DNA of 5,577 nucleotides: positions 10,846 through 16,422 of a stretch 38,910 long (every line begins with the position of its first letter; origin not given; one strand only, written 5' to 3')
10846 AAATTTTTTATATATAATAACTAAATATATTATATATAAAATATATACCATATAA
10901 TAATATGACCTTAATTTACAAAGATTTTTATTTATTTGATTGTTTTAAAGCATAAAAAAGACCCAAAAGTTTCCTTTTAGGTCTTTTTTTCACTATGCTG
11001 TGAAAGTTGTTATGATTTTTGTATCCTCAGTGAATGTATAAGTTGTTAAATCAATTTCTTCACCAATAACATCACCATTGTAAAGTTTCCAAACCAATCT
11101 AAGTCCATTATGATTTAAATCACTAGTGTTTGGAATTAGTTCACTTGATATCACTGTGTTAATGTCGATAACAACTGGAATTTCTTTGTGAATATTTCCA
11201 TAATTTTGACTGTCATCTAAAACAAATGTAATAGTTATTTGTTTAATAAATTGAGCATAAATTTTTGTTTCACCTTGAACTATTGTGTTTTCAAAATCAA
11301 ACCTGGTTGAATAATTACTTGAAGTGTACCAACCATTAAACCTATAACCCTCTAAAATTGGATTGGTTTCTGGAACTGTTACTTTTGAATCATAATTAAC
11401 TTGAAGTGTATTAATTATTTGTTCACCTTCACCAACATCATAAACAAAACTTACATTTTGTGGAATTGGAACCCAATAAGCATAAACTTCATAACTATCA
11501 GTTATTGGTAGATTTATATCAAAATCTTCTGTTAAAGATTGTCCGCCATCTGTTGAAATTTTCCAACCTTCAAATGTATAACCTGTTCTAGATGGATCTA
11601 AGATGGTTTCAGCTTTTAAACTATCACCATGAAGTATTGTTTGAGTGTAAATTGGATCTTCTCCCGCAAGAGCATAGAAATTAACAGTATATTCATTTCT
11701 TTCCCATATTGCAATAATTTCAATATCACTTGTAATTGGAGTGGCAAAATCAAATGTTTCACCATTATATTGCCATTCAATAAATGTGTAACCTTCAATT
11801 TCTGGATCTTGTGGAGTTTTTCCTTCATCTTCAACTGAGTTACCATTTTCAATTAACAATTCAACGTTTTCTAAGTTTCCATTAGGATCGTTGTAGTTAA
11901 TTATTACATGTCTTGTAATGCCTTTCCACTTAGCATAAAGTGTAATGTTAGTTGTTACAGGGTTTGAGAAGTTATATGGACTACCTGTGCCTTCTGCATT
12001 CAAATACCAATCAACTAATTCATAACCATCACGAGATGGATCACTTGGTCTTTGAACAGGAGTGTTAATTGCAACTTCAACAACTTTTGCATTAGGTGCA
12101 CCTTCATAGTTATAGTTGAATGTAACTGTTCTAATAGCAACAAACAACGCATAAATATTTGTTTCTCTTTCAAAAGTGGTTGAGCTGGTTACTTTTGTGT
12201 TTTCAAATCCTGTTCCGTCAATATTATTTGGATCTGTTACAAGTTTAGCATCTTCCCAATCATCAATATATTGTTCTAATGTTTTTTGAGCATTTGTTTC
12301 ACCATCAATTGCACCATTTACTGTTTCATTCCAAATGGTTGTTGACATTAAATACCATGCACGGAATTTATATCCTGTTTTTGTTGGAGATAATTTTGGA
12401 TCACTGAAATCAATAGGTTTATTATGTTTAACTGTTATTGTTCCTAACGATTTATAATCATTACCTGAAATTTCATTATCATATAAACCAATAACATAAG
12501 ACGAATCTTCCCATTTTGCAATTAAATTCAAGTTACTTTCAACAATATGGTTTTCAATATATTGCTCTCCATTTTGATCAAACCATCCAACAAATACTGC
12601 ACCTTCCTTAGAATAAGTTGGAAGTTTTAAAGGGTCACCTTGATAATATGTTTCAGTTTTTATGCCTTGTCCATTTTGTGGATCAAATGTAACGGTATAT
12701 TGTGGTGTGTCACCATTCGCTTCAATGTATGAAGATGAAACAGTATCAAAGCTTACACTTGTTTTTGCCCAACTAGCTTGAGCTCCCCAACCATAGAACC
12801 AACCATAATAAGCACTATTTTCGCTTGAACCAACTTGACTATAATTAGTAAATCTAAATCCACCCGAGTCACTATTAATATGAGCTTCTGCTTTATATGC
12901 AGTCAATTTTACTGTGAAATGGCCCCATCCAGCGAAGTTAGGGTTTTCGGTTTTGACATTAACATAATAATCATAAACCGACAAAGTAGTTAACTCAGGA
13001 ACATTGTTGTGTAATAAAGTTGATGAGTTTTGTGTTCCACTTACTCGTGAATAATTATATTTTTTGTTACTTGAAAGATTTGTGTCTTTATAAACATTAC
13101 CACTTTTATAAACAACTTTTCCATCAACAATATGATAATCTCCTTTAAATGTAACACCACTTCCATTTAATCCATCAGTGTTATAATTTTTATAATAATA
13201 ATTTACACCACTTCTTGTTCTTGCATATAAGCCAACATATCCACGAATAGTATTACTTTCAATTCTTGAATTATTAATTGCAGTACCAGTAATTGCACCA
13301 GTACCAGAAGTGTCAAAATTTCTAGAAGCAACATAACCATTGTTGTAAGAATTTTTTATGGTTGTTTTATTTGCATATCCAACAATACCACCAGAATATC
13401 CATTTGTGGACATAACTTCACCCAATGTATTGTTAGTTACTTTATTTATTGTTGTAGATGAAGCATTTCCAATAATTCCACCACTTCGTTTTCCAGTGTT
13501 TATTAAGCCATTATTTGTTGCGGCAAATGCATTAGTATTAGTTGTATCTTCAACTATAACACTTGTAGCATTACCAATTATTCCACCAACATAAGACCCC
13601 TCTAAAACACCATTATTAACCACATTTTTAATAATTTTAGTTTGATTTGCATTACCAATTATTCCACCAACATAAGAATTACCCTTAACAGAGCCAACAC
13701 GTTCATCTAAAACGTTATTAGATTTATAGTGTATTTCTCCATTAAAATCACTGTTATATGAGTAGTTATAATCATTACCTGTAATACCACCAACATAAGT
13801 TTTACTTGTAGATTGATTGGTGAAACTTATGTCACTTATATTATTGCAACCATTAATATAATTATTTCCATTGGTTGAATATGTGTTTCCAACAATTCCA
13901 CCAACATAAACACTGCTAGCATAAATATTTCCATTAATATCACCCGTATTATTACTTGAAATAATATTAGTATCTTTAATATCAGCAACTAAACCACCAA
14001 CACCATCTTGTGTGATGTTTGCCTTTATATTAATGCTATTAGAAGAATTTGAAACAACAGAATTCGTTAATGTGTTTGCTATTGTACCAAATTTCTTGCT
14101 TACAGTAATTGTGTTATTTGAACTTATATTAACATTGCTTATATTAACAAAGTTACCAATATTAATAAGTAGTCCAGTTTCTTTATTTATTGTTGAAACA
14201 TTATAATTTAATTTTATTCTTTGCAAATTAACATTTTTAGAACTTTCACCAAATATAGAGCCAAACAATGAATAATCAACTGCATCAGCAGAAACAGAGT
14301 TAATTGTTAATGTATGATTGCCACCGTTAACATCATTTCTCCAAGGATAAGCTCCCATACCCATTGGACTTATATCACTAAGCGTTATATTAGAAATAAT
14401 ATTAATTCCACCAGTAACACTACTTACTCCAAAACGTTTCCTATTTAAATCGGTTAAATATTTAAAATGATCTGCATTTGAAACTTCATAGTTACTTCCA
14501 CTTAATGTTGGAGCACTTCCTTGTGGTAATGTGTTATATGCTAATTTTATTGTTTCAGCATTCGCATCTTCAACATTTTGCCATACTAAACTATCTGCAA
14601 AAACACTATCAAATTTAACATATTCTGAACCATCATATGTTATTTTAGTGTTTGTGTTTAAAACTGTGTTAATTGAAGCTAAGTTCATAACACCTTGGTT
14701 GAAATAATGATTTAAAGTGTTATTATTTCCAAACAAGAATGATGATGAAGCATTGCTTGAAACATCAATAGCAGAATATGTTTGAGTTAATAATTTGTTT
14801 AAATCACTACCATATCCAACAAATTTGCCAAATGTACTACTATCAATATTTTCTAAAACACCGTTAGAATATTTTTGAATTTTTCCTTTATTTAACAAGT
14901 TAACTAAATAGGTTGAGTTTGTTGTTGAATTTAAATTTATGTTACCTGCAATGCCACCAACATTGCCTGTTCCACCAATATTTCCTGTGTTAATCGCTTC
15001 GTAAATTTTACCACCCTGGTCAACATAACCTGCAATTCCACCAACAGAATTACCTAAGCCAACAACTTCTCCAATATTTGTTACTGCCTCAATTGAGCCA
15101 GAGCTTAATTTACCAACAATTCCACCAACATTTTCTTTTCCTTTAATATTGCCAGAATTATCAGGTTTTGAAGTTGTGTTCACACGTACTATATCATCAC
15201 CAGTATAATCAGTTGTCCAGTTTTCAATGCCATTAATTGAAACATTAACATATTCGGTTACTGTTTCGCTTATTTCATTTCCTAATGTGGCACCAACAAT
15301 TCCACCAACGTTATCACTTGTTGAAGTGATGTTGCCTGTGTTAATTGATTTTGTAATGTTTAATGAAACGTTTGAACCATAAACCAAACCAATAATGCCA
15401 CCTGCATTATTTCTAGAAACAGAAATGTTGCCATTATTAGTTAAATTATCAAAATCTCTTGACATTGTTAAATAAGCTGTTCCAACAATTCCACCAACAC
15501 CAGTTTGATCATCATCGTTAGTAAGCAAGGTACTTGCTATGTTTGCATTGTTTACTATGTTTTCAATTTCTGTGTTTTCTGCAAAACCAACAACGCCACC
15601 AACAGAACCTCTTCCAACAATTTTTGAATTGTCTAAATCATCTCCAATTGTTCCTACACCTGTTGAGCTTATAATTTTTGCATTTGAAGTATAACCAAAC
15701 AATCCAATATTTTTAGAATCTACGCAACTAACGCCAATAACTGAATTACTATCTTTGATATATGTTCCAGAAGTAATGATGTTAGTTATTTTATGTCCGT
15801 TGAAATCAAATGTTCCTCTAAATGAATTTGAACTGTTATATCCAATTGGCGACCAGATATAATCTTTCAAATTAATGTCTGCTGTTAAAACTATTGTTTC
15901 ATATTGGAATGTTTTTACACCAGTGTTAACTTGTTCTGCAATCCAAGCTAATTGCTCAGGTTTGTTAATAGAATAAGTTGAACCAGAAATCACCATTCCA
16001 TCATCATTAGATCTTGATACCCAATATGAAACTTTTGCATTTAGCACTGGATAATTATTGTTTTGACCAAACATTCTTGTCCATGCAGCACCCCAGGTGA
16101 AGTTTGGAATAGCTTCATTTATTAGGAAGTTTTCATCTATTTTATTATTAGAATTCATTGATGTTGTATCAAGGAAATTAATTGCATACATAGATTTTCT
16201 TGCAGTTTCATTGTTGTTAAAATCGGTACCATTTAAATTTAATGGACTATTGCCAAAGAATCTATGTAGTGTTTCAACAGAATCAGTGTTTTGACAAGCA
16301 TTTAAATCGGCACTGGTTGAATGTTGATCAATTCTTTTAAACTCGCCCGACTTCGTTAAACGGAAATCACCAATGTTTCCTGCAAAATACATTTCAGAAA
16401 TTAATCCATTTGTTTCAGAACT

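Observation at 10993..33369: One 22.4-kb ORF encoding a 7,458-aa modular lipoprotein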

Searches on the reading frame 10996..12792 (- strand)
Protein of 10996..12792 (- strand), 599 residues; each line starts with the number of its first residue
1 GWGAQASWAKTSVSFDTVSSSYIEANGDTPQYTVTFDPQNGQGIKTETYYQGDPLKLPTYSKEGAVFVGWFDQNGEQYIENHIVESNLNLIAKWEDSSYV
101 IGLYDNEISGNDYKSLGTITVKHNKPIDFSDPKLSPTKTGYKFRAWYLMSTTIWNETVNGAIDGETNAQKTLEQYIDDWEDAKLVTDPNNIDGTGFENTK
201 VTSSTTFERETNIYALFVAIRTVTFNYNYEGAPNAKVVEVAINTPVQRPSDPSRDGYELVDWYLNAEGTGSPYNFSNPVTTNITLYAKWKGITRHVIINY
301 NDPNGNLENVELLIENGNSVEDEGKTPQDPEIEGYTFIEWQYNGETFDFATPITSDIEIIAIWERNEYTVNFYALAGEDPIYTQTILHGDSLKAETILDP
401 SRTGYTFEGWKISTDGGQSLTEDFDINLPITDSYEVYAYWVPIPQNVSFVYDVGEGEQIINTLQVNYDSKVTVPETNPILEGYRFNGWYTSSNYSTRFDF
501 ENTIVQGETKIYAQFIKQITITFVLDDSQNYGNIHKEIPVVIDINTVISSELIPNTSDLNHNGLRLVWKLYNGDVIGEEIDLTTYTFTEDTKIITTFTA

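Call 8: search_protein_families(library=pfam, proteins=[window:10996-12792:-], max_evalue=5)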
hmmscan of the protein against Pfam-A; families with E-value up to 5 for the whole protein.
window:10996-12792:- (599 aa): 3 families
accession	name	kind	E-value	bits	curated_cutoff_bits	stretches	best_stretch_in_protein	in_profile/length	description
PF09479.16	Flg_new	-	6.4e-53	177.2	27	6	222-288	2-65/65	Listeria-Bacteroides repeat domain (List_Bact_rpt)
PF18998.6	Flg_new_2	-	1.3e-08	35.1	23.6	2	32-96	1-71/73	Divergent InlB B-repeat domain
PF24767.1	UBA_At5g58720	-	0.035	14.4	27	1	11-28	15-32/44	At5g58720 UBA-like domain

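Call 9: search_protein_families(library=ncbifam, proteins=[window:10996-12792:-], max_evalue=1)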
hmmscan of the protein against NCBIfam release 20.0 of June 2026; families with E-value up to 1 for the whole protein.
window:10996-12792:- (599 aa): 3 families
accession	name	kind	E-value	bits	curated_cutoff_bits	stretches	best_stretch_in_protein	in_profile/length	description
TIGR02543.1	List_Bact_rpt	repeat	5.8e-22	77.8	20.95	5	400-443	1-43/44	TIGR02543 family repeat protein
NF033188.1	internalin_H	exception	5.5e-16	58.3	1050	4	325-419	367-461/548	InlH/InlC2 family class 1 internalin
NF052328.1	NeuramTDE0471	equivalog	9.3e-12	44.4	900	2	221-296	47-123/538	neuraminidase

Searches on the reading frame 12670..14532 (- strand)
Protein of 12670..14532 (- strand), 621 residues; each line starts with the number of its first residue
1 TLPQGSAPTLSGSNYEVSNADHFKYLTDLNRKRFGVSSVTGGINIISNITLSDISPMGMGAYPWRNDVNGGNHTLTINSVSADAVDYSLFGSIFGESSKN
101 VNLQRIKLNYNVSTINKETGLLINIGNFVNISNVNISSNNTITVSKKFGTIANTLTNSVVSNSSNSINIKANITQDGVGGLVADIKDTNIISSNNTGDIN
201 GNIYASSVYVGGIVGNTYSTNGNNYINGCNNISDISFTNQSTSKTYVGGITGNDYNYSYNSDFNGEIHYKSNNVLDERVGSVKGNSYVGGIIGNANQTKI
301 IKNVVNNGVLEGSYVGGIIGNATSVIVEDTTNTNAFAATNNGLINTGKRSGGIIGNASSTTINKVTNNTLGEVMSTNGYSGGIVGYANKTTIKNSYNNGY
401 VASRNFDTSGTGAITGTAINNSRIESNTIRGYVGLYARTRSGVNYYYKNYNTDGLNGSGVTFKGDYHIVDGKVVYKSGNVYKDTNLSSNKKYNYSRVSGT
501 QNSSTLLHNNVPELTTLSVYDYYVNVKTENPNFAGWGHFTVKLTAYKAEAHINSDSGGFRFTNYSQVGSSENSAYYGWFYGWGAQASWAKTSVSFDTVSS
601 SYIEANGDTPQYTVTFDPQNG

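Call 8: search_protein_families(library=pfam, proteins=[window:12670-14532:-], max_evalue=5)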
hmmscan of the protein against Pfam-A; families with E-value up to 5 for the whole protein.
window:12670-14532:- (621 aa): 1 family
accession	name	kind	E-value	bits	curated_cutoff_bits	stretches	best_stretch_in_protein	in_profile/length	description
PF24767.1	UBA_At5g58720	-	0.059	13.7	27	1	591-608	15-32/44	At5g58720 UBA-like domain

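Call 9: search_protein_families(library=ncbifam, proteins=[window:12670-14532:-], max_evalue=1)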
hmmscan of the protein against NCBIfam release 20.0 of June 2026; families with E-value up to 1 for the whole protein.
window:12670-14532:- (621 aa): 0 families

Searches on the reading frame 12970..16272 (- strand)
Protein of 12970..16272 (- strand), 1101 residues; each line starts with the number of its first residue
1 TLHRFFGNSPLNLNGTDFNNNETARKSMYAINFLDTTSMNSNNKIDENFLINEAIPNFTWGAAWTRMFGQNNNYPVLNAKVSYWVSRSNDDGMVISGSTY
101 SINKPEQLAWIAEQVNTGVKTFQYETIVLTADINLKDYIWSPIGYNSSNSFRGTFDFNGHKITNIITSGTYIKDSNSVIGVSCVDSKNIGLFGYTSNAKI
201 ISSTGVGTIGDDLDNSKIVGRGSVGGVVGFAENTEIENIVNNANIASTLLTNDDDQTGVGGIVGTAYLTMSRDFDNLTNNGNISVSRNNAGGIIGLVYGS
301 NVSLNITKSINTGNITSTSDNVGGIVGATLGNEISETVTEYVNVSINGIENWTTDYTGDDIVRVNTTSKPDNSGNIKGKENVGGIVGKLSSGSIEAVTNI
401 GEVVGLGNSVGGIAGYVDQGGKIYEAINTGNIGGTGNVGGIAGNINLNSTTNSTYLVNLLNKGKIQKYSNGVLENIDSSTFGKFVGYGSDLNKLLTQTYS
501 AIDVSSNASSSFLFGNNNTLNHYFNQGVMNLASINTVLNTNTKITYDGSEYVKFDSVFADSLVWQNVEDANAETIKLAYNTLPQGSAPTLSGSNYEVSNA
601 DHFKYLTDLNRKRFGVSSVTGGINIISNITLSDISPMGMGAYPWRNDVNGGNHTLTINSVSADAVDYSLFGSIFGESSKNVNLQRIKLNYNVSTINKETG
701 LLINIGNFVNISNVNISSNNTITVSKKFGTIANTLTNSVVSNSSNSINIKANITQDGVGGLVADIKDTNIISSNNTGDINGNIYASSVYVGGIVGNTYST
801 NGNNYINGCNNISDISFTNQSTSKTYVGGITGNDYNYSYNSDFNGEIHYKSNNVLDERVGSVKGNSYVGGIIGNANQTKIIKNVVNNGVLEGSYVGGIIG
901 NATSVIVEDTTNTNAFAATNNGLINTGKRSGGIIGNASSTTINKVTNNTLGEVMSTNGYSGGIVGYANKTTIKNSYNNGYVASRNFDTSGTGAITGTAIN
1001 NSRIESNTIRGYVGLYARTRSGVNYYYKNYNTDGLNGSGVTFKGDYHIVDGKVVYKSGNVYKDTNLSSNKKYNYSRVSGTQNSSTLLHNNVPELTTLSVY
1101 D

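Call 20: find_homologous_proteins(query=window:12970-16272:-, max_evalue=0.001)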
Query window:12970-16272:- (1101 aa): 1808 proteins with E <= 0.001 among 8000 candidates; the best 120 are listed.
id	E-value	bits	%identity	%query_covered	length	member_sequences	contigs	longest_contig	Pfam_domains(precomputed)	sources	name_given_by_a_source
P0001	1.9e-30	124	27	33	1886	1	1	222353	PF07581.18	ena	-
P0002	1.1e-29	121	36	32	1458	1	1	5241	PF05342.20,PF07523.19,PF07581.18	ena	-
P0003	3.5e-27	113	27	33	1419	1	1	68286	PF07581.18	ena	-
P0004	4.5e-27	113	32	18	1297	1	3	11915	-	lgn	-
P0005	1.8e-26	111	29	33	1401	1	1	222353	PF07581.18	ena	-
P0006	3.9e-26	109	32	18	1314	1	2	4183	-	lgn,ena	-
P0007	6.4e-26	109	31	24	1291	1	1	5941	-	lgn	-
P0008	7.1e-26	109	32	24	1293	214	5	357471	-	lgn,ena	-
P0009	2.1e-25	107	31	18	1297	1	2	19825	-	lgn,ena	-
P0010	2.2e-25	107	31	18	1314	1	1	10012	-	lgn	-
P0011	2.3e-25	107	32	18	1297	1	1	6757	-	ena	-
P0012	3.1e-25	107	32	18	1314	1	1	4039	-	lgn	-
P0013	3.2e-25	106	32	18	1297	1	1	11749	-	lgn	-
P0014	6.4e-25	105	31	18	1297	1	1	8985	-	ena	-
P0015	7.5e-25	105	32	18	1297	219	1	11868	-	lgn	-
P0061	4.9e-22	96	32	22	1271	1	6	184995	PF05342.20,PF20200.5,PF07581.18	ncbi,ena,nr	ncbi:MAG: hypothetical protein J6R38_01960 [Alistipes sp.]|nr:hypothetical protein [Alistipes sp.]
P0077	1.5e-18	84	29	26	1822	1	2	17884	PF18998.7,PF00395.26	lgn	-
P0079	3.2e-18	83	33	30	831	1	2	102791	PF05342.20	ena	-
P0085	4.7e-17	79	30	14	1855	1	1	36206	PF18998.7,PF00395.26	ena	-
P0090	1.9e-16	77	46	9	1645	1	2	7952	PF05342.20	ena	-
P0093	7.5e-16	75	29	35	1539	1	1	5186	PF07581.18,PF00395.26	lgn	-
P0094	1.1e-15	75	34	14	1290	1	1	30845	PF05342.20,PF20200.5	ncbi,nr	ncbi:MAG: DUF6562 domain-containing protein [Alistipes sp.]|nr:DUF6562 domain-containing protein [Al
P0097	4.8e-15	73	31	14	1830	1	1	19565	PF00395.26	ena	-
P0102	1.7e-14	71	31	32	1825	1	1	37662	PF05342.20,PF07581.18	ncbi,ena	-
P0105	2.3e-14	71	30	21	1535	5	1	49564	PF05342.20,PF07581.18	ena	-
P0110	3.2e-14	70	32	21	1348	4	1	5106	PF05342.20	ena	-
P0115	5.1e-14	69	31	21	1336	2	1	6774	PF05342.20,PF07581.18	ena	-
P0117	6.8e-14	69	26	29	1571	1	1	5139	PF05342.20,PF07581.18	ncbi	-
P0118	8.4e-14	69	31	21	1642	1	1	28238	PF05342.20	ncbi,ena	-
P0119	9.6e-14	68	31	21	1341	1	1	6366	PF05342.20,PF07581.18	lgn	-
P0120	1.0e-13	68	34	21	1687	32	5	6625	PF05342.20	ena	-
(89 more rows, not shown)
